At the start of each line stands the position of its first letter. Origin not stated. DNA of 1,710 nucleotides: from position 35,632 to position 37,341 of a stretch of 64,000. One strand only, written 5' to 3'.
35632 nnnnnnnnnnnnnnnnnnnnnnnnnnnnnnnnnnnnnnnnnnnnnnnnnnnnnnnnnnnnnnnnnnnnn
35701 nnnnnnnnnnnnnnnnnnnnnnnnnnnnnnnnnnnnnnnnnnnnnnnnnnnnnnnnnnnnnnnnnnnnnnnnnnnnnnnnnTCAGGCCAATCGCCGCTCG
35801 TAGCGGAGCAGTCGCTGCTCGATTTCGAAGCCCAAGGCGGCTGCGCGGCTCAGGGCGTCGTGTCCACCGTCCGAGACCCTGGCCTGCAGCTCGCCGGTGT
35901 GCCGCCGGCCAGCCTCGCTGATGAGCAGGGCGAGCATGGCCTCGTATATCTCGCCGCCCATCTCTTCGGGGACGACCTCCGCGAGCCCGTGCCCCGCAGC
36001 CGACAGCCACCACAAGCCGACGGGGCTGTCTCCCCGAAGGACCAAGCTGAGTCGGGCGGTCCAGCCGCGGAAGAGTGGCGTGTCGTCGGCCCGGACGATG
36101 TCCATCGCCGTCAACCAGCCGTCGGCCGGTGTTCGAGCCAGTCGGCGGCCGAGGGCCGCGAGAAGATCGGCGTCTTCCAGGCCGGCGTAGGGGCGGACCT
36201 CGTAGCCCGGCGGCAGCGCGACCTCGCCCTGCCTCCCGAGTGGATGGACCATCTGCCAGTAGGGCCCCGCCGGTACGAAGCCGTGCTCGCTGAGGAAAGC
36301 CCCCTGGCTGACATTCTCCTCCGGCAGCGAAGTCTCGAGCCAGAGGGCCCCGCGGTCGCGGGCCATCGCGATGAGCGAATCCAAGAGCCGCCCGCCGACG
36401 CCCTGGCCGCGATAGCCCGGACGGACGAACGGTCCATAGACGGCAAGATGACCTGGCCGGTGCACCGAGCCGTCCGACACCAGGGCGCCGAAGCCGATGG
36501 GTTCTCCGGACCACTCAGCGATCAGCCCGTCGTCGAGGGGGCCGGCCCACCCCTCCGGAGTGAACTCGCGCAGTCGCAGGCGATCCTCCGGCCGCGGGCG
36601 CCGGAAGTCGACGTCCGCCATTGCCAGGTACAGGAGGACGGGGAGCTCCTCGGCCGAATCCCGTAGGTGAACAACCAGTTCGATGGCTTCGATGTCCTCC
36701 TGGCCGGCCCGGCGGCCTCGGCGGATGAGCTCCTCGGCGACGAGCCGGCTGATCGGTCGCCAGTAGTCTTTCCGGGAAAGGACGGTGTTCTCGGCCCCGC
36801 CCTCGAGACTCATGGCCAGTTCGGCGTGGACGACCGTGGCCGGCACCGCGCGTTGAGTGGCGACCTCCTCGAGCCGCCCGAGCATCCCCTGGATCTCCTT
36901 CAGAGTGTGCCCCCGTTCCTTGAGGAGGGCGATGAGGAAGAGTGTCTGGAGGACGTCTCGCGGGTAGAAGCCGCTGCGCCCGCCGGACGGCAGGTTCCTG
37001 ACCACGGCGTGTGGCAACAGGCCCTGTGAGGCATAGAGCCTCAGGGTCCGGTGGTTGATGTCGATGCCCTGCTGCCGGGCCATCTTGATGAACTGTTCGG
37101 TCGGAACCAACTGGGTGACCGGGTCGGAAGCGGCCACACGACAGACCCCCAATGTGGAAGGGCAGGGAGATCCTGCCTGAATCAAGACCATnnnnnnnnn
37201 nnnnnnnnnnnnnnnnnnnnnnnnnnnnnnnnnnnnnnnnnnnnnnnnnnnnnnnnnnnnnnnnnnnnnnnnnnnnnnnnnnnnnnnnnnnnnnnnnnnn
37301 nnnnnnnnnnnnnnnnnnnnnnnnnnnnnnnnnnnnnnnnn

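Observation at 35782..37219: MerR-HTH/GNAT fusion with a textbook MerR operator in its own promoter spacer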

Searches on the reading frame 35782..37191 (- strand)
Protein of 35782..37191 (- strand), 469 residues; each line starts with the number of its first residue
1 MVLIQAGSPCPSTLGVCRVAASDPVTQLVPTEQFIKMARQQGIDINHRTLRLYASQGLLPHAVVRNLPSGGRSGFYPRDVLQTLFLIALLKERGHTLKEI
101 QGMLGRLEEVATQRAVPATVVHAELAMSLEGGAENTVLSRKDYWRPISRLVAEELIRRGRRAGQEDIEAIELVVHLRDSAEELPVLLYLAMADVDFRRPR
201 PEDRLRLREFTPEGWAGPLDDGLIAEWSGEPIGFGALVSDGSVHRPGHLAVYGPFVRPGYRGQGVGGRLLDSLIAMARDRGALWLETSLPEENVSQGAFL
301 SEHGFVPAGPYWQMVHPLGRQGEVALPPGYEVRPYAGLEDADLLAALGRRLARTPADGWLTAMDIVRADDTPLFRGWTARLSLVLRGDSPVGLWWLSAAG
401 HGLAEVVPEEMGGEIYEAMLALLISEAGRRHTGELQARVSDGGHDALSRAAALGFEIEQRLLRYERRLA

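Call 3: search_protein_families(library=pfam, proteins=[window:35782-37191:-], max_evalue=0.01)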
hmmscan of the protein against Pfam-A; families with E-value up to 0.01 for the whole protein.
window:35782-37191:- (469 aa): 4 families
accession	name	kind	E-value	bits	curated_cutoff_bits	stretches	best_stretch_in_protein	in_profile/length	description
PF00583.31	Acetyltransf_1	-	8.8e-14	52.2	20.7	1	212-305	24-116/116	Acetyltransferase (GNAT) family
PF13411.12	MerR_1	-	3.3e-09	37.2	21.6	1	44-104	11-66/69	MerR HTH family regulatory protein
PF13508.13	Acetyltransf_7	-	5.3e-09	36.8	27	1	223-306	6-83/84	Acetyltransferase (GNAT) domain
PF13673.13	Acetyltransf_10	-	3.1e-05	24.4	23.6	1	223-309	34-111/128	Acetyltransferase (GNAT) domain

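Call 6: find_homologous_proteins(query=window:35782-37191:-, max_evalue=0.001)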
Query window:35782-37191:- (469 aa): 4 proteins with E <= 0.001 among 8000 candidates.
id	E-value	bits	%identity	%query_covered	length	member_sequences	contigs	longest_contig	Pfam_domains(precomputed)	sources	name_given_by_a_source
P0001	2.9e-270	915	90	96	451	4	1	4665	PF13673.14,PF13411.13,PF13508.14,PF00583.32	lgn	-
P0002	6.1e-236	802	80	97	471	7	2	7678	PF13673.14,PF13411.13,PF13508.14,PF00583.32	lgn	-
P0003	6.1e-193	660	68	95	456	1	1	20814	PF13411.13,PF13508.14,PF00583.32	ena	-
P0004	6.0e-162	558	60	96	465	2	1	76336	PF13673.14,PF13411.13,PF13508.14,PF00583.32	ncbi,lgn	ncbi:MAG TPA: GNAT family N-acetyltransferase [Bacillota bacterium]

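Call 7: search_solved_structures(query=window:35782-37191:-, max_evalue=1, show_alignments=2)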
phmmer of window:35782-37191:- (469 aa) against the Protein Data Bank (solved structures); distinct sequences matched with E-value up to 1: 32.
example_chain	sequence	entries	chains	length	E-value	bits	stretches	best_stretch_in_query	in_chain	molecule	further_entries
2r1i_A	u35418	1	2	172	2.9e-05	26.2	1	224-310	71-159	GCN5-related N-acetyltransferase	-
2fiw_A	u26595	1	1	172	0.0024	19.9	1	223-306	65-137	GCN5-related N-acetyltransferase:Aminotransferase, class-II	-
7ypu_A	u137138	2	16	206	0.0052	18.8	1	246-288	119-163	Acetyltransferase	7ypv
6sjy_A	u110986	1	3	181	0.034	16.1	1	220-300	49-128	L-2,4-diaminobutyric acid acetyltransferase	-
6sk1_A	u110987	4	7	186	0.037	15.9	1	220-300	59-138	L-2,4-diaminobutyric acid acetyltransferase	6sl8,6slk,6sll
4j3g_A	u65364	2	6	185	0.068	15.1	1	223-320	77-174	GCN5-related N-acetyltransferase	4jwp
2ge3_A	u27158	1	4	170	0.097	14.6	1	229-309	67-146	probable acetyltransferase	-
5e01_A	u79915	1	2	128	0.1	14.5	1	41-101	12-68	Uncharacterized HTH-type transcriptional regulator HI_0186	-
8heh_A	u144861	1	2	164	0.11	14.4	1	251-309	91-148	GNAT family N-acetyltransferase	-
5d8c_A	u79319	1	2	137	0.12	14.3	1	41-101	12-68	MerR family regulator protein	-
5d90_B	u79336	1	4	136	0.12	14.2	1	41-101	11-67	MerR family regulator protein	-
3lod_A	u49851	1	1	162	0.18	13.6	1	228-291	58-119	Putative acyl-CoA N-acyltransferase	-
2pdo_A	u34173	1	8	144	0.2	13.5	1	223-294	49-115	Acetyltransferase ypeA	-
5c82_A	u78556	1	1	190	0.21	13.5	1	248-288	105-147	Nourseothricin acetyltransferase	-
2fe7_A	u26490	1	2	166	0.27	13.1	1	221-290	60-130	probable N-acetyltransferase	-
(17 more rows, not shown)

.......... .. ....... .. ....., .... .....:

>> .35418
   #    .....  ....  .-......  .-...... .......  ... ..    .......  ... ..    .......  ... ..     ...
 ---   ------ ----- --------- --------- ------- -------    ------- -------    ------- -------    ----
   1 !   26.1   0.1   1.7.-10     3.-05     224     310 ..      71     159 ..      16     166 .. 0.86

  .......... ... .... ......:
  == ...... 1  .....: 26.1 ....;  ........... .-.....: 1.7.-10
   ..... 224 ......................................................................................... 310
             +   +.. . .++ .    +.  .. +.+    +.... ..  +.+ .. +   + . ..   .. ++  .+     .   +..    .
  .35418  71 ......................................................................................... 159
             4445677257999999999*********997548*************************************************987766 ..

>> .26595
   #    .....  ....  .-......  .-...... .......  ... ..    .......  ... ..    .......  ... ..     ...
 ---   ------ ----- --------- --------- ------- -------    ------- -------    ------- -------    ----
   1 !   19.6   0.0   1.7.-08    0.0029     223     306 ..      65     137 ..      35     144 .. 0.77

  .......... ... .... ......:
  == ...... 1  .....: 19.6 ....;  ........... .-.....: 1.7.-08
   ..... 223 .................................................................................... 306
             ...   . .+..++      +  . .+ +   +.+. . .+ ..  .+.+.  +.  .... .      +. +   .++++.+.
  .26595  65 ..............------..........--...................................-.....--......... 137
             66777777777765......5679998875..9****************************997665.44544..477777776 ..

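Call 11: find_encoding_contigs(protein=P0002, flank=6000, max_places=3)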
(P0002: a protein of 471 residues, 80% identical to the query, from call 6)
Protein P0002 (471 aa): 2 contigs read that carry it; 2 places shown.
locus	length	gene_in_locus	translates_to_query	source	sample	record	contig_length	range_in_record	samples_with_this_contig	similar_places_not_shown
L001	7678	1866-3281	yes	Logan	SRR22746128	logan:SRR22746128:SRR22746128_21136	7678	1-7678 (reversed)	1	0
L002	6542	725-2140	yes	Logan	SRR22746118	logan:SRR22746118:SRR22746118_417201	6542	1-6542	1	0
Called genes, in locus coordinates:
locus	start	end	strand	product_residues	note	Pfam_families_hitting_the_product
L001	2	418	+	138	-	?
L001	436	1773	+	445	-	PF00772:DnaB, PF03796:DnaB_C, PF06745:ATPase (weak), PF13481:AAA_25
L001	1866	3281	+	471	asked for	PF13411:MerR_1, PF00583:Acetyltransf_1, PF13508:Acetyltransf_7, PF13673:Acetyltransf_10 (weak)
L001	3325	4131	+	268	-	PF01209:Ubie_methyltran, PF13489:Methyltransf_23, PF05175:MTS (faint), PF13847:Methyltransf_31, PF08241:Methyltransf_11, PF08242:Methyltransf_12, PF13649:Methyltransf_25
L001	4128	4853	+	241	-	PF02525:Flavodoxin_2, PF03358:FMN_red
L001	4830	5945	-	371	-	-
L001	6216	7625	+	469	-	PF00890:FAD_binding_2 (faint), PF01134:GIDA (faint), PF01266:DAO (weak), PF01946:Thi4 (weak), PF03486:HI0933_like (faint), PF05834:Lycopene_cycl (weak), PF07992:Pyr_redox_2 (weak), PF21688:FAD-depend_C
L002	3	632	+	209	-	?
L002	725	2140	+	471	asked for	PF13411:MerR_1, PF00583:Acetyltransf_1, PF13508:Acetyltransf_7, PF13673:Acetyltransf_10 (weak)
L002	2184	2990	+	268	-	PF01209:Ubie_methyltran, PF13489:Methyltransf_23, PF05175:MTS (faint), PF13847:Methyltransf_31, PF08241:Methyltransf_11, PF08242:Methyltransf_12, PF13649:Methyltransf_25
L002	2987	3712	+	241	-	PF02525:Flavodoxin_2, PF03358:FMN_red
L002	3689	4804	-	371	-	-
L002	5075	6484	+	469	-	PF00890:FAD_binding_2 (faint), PF01134:GIDA (faint), PF01266:DAO (weak), PF01946:Thi4 (weak), PF03486:HI0933_like (faint), PF05834:Lycopene_cycl (weak), PF07992:Pyr_redox_2 (weak), PF21688:FAD-depend_C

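Call 12: find_encoding_contigs(protein=P0003, flank=6000, max_places=3)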
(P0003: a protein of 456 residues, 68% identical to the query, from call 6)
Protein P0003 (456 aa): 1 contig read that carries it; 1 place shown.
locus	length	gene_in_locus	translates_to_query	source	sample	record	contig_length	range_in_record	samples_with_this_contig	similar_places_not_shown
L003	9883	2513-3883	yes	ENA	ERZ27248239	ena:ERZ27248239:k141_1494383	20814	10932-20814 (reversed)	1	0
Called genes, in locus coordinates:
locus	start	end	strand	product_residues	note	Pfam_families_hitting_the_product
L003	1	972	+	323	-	?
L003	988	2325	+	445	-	PF00772:DnaB, PF13481:AAA_25, PF03796:DnaB_C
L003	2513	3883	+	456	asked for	PF13411:MerR_1, PF00583:Acetyltransf_1, PF13508:Acetyltransf_7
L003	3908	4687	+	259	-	PF01209:Ubie_methyltran, PF13489:Methyltransf_23, PF08241:Methyltransf_11, PF08242:Methyltransf_12, PF13649:Methyltransf_25, PF13847:Methyltransf_31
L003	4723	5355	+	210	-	PF02525:Flavodoxin_2 (weak), PF03358:FMN_red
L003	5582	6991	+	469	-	PF00890:FAD_binding_2 (faint), PF01134:GIDA (faint), PF01266:DAO (weak), PF01946:Thi4 (weak), PF03486:HI0933_like (weak), PF05834:Lycopene_cycl (weak), PF13450:NAD_binding_8 (weak), PF21688:FAD-depend_C, +3 more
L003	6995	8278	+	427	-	PF00709:Adenylsucc_synt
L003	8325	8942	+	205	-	PF09335:VTT_dom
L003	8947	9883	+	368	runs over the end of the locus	PF13480:Acetyltransf_6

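Call 13: find_encoding_contigs(protein=P0004, flank=6000, max_places=3)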
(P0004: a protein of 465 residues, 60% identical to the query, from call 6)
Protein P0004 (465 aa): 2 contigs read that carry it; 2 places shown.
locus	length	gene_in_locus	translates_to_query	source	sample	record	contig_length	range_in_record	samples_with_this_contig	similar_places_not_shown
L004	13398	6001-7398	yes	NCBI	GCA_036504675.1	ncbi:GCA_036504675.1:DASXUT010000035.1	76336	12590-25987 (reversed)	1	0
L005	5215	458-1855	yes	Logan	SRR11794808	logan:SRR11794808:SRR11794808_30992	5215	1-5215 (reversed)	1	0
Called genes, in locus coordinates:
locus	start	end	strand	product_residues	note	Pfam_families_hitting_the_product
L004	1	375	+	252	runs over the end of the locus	PF13677:MotB_plug, PF00691:OmpA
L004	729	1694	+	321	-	PF09991:DUF2232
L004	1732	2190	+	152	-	PF01281:Ribosomal_L9_N, PF03948:Ribosomal_L9_C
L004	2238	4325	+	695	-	PF05496:RuvB_N (weak), PF00158:Sigma54_activat, PF01078:Mg_chelatase, PF13191:AAA_16 (weak), PF00004:AAA, PF07728:AAA_5, PF05362:Lon_C, PF13541:ChlI, +1 more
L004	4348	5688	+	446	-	PF00772:DnaB, PF03796:DnaB_C, PF06745:ATPase (weak), PF13481:AAA_25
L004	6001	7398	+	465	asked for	PF13411:MerR_1, PF00583:Acetyltransf_1, PF13673:Acetyltransf_10, PF13508:Acetyltransf_7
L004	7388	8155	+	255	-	PF01209:Ubie_methyltran (weak), PF13489:Methyltransf_23, PF13847:Methyltransf_31, PF08241:Methyltransf_11, PF08242:Methyltransf_12, PF13649:Methyltransf_25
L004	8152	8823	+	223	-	PF02525:Flavodoxin_2 (weak), PF03358:FMN_red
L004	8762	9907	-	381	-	-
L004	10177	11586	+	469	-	PF00890:FAD_binding_2 (faint), PF01134:GIDA (faint), PF01266:DAO (weak), PF01946:Thi4 (weak), PF03486:HI0933_like (faint), PF05834:Lycopene_cycl (weak), PF07992:Pyr_redox_2 (faint), PF21688:FAD-depend_C, +1 more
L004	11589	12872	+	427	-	PF00709:Adenylsucc_synt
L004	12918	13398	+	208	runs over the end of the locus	PF09335:VTT_dom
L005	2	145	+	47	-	?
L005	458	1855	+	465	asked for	PF13411:MerR_1, PF00583:Acetyltransf_1, PF13673:Acetyltransf_10, PF13508:Acetyltransf_7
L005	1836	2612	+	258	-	PF01209:Ubie_methyltran (weak), PF13489:Methyltransf_23, PF13649:Methyltransf_25, PF13847:Methyltransf_31, PF08241:Methyltransf_11, PF08242:Methyltransf_12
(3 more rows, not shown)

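Call 14: find_encoding_contigs(protein=P0001, flank=6000, max_places=3)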
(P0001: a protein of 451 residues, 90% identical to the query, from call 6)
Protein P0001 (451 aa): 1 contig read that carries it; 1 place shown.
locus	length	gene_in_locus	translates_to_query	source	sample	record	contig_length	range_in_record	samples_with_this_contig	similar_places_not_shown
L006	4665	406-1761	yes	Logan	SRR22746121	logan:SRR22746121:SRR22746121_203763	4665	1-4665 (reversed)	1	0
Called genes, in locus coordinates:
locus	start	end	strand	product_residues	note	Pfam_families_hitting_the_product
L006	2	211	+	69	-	?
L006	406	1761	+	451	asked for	PF13411:MerR_1 (weak), PF00583:Acetyltransf_1, PF13673:Acetyltransf_10 (weak), PF13508:Acetyltransf_7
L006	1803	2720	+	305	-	PF01209:Ubie_methyltran, PF05175:MTS (faint), PF13489:Methyltransf_23, PF08241:Methyltransf_11, PF08242:Methyltransf_12, PF13649:Methyltransf_25, PF13847:Methyltransf_31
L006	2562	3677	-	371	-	-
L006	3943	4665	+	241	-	?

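Call 20: find_related_loci(query=A1, collection=genome_contigs, flank=6000)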
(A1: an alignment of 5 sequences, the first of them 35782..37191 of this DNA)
Query A1 (469 aa) in genome_contigs; peptide patterns used: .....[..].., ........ (x = any residue, [..] = any of these).
85 stretches matched a pattern; 1 encode a relative of the query (tblastn E <= 1e-3); 1 distinct loci.
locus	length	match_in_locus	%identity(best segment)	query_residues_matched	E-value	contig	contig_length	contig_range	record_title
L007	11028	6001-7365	80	15-469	0e+0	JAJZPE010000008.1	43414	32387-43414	MAG: Bacillota bacterium isolate SKS1.bin113 NODE_1454_length_43414_cov_2.928223, whole genome shotgun sequence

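Call 21: find_related_loci(query=A1, collection=metagenome_contigs, flank=3000)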
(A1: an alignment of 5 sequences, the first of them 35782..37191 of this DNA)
Query A1 (469 aa) in metagenome_contigs; peptide patterns used: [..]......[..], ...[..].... (x = any residue, [..] = any of these).
467 stretches matched a pattern; 1 encode a relative of the query (tblastn E <= 1e-3); 1 distinct loci.
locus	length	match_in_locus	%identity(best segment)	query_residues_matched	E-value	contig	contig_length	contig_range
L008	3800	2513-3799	67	19-447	0e+0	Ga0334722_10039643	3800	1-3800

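Call 22: search_protein_representatives(protein=window:35782-37191:-)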
Query: 469 residues. Proteins with E-value up to 0.001 (for the whole library): 208; up to 1e-10: 14; up to 1e-30: 2. The best 150 are listed.
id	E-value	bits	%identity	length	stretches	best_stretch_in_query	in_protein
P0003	2.0e-193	659.9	67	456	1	21-469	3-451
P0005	2.4e-34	135.3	34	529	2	26-198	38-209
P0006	3.5e-27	111.7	35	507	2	31-211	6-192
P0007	7.2e-26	107.4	32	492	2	32-206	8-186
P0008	1.6e-23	99.6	30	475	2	28-180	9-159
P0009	1.9e-23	99.3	31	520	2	29-223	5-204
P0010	2.1e-23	99.2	35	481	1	33-342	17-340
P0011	8.7e-19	84.0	32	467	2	28-179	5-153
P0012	2.5e-18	82.5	37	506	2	32-129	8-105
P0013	4.2e-18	81.7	38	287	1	30-199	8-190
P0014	4.8e-18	81.6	25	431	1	49-466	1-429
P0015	3.6e-13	65.5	30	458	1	65-468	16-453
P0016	3.2e-12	62.4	31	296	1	175-465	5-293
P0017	7.4e-11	57.8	32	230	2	28-121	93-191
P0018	6.8e-10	54.7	35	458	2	30-105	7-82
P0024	2.3e-07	46.4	40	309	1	31-108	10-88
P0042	7.3e-06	41.4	35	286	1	30-111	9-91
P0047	1.1e-05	40.8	37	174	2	31-104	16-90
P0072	4.4e-05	38.8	34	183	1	22-129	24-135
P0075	4.8e-05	38.7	40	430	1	26-105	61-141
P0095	9.1e-05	37.8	37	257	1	28-119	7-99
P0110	1.3e-04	37.3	37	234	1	28-104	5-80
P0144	2.6e-04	36.3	39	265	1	30-113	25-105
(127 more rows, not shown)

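Call 24: find_homologous_proteins(query=A3, max_evalue=1e-10)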
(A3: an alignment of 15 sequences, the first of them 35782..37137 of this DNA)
Query A3 (15 sequences) (451 aa, profile of the alignment): 6 proteins with E <= 1e-10 among 8000 candidates.
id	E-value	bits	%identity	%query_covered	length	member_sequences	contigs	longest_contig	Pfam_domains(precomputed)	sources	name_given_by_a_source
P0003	6.4e-155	535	67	100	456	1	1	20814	PF13411.13,PF13508.14,PF00583.32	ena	-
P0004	2.9e-150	519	61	100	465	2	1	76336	PF13673.14,PF13411.13,PF13508.14,PF00583.32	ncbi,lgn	ncbi:MAG TPA: GNAT family N-acetyltransferase [Bacillota bacterium]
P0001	3.4e-150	519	91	100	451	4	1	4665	PF13673.14,PF13411.13,PF13508.14,PF00583.32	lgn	-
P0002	3.4e-144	499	80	100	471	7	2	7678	PF13673.14,PF13411.13,PF13508.14,PF00583.32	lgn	-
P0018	4.3e-128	446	39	17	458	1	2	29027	PF13411.13,PF13508.14,PF00583.32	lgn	-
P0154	3.0e-103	364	24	55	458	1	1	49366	PF13411.13,PF00583.32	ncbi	-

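Call 26: find_encoding_contigs(protein=P0018, flank=4000, max_places=2)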
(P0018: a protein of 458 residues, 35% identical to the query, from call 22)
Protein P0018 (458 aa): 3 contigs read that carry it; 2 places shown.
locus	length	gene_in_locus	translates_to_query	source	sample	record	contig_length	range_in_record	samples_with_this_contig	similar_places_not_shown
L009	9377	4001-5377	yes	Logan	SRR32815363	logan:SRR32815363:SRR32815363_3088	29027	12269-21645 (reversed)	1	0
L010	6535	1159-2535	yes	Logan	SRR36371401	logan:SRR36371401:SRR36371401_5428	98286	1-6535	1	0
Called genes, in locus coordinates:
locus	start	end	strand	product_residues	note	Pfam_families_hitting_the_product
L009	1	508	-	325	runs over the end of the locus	PF00108:Thiolase_N, PF08545:ACP_syn_III, PF08541:ACP_syn_III_C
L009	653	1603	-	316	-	-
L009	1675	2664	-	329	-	PF01207:Dus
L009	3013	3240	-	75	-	-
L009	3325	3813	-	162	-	PF09719:C_GCAxxG_C_C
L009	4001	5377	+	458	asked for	PF13411:MerR_1 (weak), PF00583:Acetyltransf_1, PF13508:Acetyltransf_7 (weak)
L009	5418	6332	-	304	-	PF01565:FAD_binding_4, PF02873:MurB_C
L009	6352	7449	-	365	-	PF01321:Creatinase_N, PF00557:Peptidase_M24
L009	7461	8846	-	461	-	PF00672:HAMP, PF26769:HAMP_PhoQ (faint), PF00512:HisKA, PF02518:HATPase_c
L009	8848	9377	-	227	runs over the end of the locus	PF00072:Response_reg, PF00486:Trans_reg_C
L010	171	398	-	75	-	-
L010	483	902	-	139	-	PF09719:C_GCAxxG_C_C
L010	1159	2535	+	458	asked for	PF13411:MerR_1 (weak), PF00583:Acetyltransf_1, PF13508:Acetyltransf_7 (weak)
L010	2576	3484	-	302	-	PF01565:FAD_binding_4, PF02873:MurB_C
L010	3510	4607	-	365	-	PF01321:Creatinase_N, PF00557:Peptidase_M24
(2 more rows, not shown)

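Call 27: find_encoding_contigs(protein=P0154, flank=4000, max_places=2)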
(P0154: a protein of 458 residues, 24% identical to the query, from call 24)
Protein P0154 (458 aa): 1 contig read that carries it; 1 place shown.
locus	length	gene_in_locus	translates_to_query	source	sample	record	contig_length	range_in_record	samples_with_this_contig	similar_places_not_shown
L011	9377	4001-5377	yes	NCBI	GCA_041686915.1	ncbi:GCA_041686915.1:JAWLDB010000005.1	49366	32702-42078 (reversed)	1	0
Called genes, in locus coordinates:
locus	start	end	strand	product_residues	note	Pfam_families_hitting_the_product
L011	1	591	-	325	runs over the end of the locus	PF00108:Thiolase_N, PF08545:ACP_syn_III, PF08541:ACP_syn_III_C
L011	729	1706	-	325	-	-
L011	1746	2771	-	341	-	PF01207:Dus, PF01180:DHO_dh (faint)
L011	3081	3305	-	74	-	-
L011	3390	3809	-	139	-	PF09719:C_GCAxxG_C_C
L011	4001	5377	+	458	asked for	PF13411:MerR_1 (weak), PF00583:Acetyltransf_1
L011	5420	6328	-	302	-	PF01565:FAD_binding_4, PF02873:MurB_C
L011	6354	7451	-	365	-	PF01321:Creatinase_N, PF00557:Peptidase_M24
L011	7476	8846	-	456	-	PF00672:HAMP, PF00512:HisKA, PF02518:HATPase_c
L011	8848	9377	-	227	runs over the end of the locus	PF00072:Response_reg, PF00486:Trans_reg_C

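Call 28: find_encoding_contigs(protein=P0005, flank=4000, max_places=2)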
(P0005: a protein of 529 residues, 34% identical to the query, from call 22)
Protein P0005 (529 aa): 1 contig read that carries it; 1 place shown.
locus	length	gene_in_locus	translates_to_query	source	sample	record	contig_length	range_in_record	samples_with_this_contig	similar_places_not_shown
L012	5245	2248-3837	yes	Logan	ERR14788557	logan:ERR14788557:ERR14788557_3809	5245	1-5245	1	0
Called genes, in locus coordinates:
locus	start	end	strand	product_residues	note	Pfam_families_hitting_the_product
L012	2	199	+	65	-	?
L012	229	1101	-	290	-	PF02596:DUF169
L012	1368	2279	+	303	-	PF01261:AP_endonuc_2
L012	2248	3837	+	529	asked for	PF13411:MerR_1 (weak), PF00583:Acetyltransf_1, PF13673:Acetyltransf_10 (weak), PF13508:Acetyltransf_7, PF14542:Acetyltransf_CG (faint)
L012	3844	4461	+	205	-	PF01596:Methyltransf_3, PF01135:PCMT (weak), PF13578:Methyltransf_24, PF13649:Methyltransf_25 (faint)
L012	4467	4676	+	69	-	-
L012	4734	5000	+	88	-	PF14595:Thioredoxin_9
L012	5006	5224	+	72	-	-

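Call 34: search_protein_families(library=ncbifam, proteins=[window:35782-37137:-], max_evalue=0.01)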
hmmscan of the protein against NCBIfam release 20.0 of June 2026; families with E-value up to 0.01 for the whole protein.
window:35782-37137:- (451 aa): 3 families
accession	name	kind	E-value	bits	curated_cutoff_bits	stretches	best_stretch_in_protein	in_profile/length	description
TIGR03448.1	mycothiol_MshD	equivalog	0.0001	21.7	163.1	1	237-378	78-218/294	mycothiol synthase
NF040503.1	resist_ArsN1a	equivalog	0.00024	20.9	170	1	237-294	83-140/159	arsinothricin resistance N-acetyltransferase ArsN1 family A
TIGR02051.1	MerR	equivalog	0.0027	17.9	150.85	1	24-95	8-75/124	mercury resistance transcriptional regulator MerR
